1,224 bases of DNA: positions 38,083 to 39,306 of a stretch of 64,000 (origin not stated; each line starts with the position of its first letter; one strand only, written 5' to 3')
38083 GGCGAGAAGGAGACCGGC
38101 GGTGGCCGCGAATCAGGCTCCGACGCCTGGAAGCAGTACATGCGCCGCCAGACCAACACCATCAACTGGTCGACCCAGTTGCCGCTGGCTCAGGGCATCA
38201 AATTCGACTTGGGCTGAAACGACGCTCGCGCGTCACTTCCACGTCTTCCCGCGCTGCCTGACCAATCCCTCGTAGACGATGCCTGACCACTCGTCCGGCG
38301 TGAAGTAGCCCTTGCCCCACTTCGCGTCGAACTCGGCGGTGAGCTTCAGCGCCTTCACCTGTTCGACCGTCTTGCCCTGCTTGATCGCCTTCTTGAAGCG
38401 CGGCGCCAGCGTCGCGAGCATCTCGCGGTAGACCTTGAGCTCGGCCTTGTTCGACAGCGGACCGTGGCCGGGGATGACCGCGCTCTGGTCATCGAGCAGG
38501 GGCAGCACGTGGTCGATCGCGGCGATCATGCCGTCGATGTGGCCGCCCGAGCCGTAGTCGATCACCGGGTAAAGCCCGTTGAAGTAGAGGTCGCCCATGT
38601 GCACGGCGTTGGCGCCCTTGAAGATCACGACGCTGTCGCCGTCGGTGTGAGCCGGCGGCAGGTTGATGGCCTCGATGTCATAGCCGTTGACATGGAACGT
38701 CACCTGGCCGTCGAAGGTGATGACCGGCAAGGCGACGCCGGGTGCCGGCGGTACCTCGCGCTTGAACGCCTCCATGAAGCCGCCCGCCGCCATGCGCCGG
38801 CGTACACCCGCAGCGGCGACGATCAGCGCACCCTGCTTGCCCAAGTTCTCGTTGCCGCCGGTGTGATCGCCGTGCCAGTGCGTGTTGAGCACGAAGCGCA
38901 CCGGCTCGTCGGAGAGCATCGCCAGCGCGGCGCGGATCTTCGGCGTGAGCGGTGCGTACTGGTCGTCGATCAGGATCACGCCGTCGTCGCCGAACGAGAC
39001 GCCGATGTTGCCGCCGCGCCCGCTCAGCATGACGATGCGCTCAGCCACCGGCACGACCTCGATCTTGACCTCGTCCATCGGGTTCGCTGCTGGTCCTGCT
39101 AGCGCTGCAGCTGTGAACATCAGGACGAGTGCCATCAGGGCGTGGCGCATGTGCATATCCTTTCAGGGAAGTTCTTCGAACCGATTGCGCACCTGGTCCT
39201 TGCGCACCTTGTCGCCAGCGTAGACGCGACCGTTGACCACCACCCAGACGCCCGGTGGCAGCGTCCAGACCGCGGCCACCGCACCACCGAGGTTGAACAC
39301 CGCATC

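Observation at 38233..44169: ECF sigma / anti-sigma / DUF4097 module packed in one strand-cluster with a type Vd patatin autotransporter, a half-asparaginase and a secreted MBL hydrolase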

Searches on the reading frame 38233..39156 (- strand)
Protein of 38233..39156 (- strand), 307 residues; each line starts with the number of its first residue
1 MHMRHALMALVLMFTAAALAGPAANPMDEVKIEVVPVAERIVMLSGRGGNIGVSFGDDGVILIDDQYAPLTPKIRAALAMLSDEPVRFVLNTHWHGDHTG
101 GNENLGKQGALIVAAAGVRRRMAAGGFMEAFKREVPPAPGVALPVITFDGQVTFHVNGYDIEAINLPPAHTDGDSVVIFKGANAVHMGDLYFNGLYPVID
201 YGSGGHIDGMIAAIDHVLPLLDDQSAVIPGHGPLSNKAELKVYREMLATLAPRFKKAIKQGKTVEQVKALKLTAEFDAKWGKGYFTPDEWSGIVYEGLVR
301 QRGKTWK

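Call 4: search_protein_families(library=pfam, proteins=[window:38233-39156:-], max_evalue=0.01)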
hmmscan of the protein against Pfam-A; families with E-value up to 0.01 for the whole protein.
window:38233-39156:- (307 aa): 2 families
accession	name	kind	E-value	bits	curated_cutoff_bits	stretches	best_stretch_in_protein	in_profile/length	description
PF00753.33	Lactamase_B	-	1e-12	48.8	22.7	1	48-209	5-169/196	Metallo-beta-lactamase superfamily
PF12706.13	Lactamase_B_2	-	1.9e-06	28.1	27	1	82-189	25-142/200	Beta-lactamase superfamily domain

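Call 5: search_protein_families(library=ncbifam, proteins=[window:38233-39156:-], max_evalue=0.001)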
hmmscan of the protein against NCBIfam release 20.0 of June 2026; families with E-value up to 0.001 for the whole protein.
window:38233-39156:- (307 aa): 27 families (the best 25 are shown)
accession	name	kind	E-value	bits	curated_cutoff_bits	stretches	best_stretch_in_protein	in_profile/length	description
TIGR04559.1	SoxH_rel_PQQ_2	hypoth_equivalog_domain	2.7e-27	95.9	280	1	46-270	27-253/283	quinoprotein relay system zinc metallohydrolase 2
TIGR04558.1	SoxH_rel_PQQ_1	hypoth_equivalog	2.1e-18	66.4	300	1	49-277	34-260/285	quinoprotein relay system zinc metallohydrolase 1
NF012229.1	bla_class_B_core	domain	2.6e-15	56.8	100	1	56-179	22-138/139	metallo-beta-lactamase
NF033088.2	bla_subclass_B1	equivalog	1.5e-10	41.1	200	1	59-245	41-214/217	subclass B1 metallo-beta-lactamase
NF033087.1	bla_subclass_B2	equivalog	3.8e-09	36.6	240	1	52-180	25-156/221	subclass B2 metallo-beta-lactamase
NF000329.2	bla_B2_CphA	exception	8.3e-09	35.5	500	1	51-187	51-189/253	CphA family subclass B2 metallo-beta-lactamase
NF033105.1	bla_subclass_B3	equivalog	1.8e-07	30.8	240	1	57-174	31-150/257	subclass B3 metallo-beta-lactamase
NF000442.2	blaTUS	exception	1e-06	28.4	550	1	55-248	55-235/248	TUS family subclass B1 metallo-beta-lactamase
NF012225.0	blaSFH_gen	exception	3.9e-06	26.5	440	1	53-186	49-184/252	SFH-related subclass B2 metallo-beta-lactamase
NF012137.0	bla_xUS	exception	4e-06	26.5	400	1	56-237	56-224/246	MUS/TUS/MOC family subclass B1 metallo-beta-lactamase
NF012224.1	blaSFH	exception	4.6e-06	26.2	550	1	52-189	46-185/250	SFH family subclass B2 metallo-beta-lactamase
NF033106.1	blaL1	exception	6.9e-06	25.2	560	0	81-176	93-187/290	L1 family subclass B3 metallo-beta-lactamase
NF041137.2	B3_blaSPR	exception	1.6e-05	24.5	550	1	57-164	70-179/296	SPR family subclass B3 metallo-beta-lactamase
NF047339.1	blaCSR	exception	2.7e-05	23.5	600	1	58-175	71-189/295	CSR family subclass B3 metallo-beta-lactamase-like protein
TIGR03413.1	GSH_gloB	equivalog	3.1e-05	23.5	200.8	1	86-117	44-75/248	hydroxyacylglutathione hydrolase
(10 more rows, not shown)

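Call 55: search_solved_structures(query=window:38233-39156:-, max_evalue=0.001)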
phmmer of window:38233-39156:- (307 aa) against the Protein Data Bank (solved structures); distinct sequences matched with E-value up to 0.001: 26.
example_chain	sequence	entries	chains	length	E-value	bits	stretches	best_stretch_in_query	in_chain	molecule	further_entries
8d2z_A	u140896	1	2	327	4.7e-15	59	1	26-282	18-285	Metallo-beta-lactamase superfamily protein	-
3sw3_A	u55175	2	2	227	1.3e-08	37.9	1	51-190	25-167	Beta-lactamase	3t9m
1x8h_A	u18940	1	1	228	1.9e-08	37.3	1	51-188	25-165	Beta-lactamase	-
1x8i_A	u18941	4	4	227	1.9e-08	37.3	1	51-187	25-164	Beta-lactamase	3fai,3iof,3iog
1x8g_A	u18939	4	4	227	2.7e-08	36.8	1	51-181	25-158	Beta-lactamase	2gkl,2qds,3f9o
6dr8_A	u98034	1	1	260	3.8e-08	36.3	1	58-199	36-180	Beta-lactamase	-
6nc5_A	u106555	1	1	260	4.5e-07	32.8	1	58-199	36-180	Beta-lactamase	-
6dqh_A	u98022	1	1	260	5.8e-07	32.4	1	58-199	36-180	Beta-lactamase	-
6uxu_A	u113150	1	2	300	6.8e-07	32.2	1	50-277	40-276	Chlorothalonil hydrolytic dehalogenase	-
1xm8_A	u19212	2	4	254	1.1e-06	31.4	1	83-237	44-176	glyoxalase II | Putative hydroxyacylglutathione hydrolase 2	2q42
6xfr_A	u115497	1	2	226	1.7e-06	30.9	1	58-240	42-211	Lactamase_B domain-containing protein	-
8hxn_A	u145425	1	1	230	3.1e-06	30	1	52-188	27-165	Beta-lactamase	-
3q6v_A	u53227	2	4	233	3.2e-06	30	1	52-188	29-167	Beta-lactamase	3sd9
5ew0_A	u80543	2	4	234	3.3e-06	29.9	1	52-188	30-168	Beta-lactamase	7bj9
2cfu_A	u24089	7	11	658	4.5e-06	29.5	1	31-135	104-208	SDSA1 | SDS HYDROLASE SDSA1 | ALKYL SULFATASE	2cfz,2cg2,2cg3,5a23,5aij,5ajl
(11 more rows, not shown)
